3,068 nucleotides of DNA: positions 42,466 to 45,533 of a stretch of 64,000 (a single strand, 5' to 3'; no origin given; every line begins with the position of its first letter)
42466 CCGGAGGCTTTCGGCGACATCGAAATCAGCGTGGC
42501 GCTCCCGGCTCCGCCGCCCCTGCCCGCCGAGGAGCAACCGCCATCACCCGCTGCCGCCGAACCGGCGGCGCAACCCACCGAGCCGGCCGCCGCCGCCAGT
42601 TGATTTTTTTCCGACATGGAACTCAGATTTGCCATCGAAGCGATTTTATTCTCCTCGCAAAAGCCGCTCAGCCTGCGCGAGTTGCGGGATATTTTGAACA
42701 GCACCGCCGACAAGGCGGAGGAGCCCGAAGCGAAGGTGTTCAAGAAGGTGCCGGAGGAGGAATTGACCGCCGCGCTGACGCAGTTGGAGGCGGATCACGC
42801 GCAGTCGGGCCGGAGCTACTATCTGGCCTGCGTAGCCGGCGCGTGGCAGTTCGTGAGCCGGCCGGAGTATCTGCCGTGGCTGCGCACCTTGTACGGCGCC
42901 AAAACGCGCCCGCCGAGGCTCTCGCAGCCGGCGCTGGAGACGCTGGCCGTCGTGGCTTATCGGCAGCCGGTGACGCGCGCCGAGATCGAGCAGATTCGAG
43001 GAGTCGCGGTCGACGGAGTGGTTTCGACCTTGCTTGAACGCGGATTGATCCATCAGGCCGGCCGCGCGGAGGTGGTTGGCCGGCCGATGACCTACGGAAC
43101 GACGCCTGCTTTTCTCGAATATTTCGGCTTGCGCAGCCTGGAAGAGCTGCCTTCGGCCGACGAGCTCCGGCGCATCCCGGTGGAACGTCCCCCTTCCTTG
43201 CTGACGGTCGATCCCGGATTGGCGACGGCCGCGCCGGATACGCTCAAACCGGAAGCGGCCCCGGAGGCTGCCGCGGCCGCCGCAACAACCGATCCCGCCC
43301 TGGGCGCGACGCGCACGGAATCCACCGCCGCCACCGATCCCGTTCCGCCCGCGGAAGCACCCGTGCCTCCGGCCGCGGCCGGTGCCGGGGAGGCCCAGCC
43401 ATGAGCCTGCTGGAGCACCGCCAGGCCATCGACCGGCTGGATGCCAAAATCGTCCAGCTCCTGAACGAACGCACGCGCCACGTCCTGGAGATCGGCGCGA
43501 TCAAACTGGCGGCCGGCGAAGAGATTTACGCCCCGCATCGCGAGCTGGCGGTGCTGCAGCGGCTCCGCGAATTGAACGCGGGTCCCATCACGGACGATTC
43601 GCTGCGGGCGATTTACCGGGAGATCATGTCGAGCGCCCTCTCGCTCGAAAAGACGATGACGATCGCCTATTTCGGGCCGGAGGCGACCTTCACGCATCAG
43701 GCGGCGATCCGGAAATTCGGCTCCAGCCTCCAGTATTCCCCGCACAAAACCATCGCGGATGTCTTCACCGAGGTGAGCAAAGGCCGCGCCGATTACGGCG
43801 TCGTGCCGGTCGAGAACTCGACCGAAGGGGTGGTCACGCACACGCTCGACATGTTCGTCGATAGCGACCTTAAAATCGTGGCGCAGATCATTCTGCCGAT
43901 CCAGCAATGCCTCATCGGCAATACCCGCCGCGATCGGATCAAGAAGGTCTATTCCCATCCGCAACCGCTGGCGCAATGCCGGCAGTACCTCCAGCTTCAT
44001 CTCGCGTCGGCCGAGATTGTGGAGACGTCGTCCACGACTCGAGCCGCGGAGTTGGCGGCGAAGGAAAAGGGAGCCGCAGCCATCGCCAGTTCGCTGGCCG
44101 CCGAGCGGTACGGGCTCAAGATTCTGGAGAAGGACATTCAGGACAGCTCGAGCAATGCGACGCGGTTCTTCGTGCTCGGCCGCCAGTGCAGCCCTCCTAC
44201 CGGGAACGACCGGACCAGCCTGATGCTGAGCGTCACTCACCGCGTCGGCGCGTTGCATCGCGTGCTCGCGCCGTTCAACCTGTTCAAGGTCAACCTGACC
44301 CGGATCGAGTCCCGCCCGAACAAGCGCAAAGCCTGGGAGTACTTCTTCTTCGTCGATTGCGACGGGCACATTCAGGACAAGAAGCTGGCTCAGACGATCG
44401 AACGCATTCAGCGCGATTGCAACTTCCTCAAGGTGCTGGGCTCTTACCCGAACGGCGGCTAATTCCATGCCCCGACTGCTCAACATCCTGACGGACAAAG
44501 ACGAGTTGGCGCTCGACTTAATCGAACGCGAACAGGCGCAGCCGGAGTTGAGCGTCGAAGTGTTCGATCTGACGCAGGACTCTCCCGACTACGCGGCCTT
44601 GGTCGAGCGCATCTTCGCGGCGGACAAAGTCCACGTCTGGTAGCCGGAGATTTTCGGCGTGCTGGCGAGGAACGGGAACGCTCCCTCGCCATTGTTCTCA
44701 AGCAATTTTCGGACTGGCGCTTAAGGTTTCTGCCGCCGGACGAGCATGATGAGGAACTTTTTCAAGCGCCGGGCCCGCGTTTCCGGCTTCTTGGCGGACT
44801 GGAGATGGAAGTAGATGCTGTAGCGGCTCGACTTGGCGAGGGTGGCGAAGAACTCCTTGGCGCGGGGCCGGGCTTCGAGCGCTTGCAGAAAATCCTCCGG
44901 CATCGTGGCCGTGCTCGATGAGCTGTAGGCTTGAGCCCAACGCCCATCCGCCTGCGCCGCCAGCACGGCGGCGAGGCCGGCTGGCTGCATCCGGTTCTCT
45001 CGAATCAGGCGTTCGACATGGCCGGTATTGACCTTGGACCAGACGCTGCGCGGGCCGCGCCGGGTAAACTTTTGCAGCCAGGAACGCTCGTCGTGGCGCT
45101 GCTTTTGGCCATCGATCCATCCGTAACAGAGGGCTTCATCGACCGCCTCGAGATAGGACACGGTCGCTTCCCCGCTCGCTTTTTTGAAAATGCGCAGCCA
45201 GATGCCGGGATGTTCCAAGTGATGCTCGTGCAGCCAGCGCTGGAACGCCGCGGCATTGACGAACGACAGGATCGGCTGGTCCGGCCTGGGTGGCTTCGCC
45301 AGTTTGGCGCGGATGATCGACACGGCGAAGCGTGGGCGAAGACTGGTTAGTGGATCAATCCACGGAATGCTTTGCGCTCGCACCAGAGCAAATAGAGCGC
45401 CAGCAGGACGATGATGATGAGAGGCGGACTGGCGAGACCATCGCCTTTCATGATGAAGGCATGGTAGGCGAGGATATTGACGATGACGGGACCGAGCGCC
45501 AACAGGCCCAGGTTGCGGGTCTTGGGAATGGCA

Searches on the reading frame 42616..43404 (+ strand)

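Call 59: search_protein_families(library=pfam, proteins=[window:42616-43404:+], max_evalue=0.001)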
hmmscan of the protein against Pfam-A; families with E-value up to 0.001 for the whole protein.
window:42616-43404:+ (262 aa): 1 family
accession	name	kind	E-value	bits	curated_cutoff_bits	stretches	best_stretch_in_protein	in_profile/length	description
PF04079.22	SMC_ScpB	-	1.6e-51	174.5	27.4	1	6-180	2-159/160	Segregation and condensation complex subunit ScpB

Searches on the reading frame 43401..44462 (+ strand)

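Call 59: search_protein_families(library=pfam, proteins=[window:43401-44462:+], max_evalue=0.001)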
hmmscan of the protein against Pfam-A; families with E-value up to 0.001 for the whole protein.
window:43401-44462:+ (353 aa): 3 families
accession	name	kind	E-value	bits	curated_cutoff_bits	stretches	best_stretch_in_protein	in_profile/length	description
PF00800.23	PDT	-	2.3e-66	223.5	25.2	1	88-262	1-179/181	Prephenate dehydratase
PF01817.26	CM_2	-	8.1e-22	77.7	27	1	7-83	2-79/80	Chorismate mutase type II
PF01842.31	ACT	-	7.5e-09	35.6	27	1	273-336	2-64/66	ACT domain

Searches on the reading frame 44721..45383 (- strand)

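Call 59: search_protein_families(library=pfam, proteins=[window:44721-45383:-], max_evalue=0.001)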
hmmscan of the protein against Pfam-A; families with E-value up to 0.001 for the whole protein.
window:44721-45383:- (220 aa): 1 family
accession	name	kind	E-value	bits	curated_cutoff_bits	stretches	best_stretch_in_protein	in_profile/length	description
PF13376.11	OmdA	-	1.6e-20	73.2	25.6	1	158-214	1-57/60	Bacteriocin-protection, YdeI or OmpD-Associated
